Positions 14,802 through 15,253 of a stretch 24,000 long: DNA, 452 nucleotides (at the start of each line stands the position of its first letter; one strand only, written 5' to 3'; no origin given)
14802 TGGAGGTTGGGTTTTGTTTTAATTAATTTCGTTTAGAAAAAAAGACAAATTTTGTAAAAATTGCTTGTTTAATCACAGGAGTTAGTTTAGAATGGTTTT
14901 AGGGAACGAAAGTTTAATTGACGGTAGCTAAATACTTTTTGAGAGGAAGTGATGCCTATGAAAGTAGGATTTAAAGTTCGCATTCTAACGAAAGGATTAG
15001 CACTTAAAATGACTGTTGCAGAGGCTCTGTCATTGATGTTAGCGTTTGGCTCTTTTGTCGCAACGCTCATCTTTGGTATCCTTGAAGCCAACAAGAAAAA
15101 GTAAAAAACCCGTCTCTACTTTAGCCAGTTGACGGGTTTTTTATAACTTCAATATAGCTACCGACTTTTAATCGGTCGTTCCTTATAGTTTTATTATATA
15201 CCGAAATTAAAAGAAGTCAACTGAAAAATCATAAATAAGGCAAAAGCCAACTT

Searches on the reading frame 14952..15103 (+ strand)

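Call 81: search_protein_families(library=pfam, proteins=[window:14952-15103:+], max_evalue=0.01)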
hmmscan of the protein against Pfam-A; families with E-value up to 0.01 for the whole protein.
window:14952-15103:+ (50 aa): 1 family
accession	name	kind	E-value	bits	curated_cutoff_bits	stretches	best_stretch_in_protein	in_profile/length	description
PF16935.10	Hol_Tox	-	1.2e-12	47.9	23.3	1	20-50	1-34/34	Putative Holin-like Toxin (Hol-Tox)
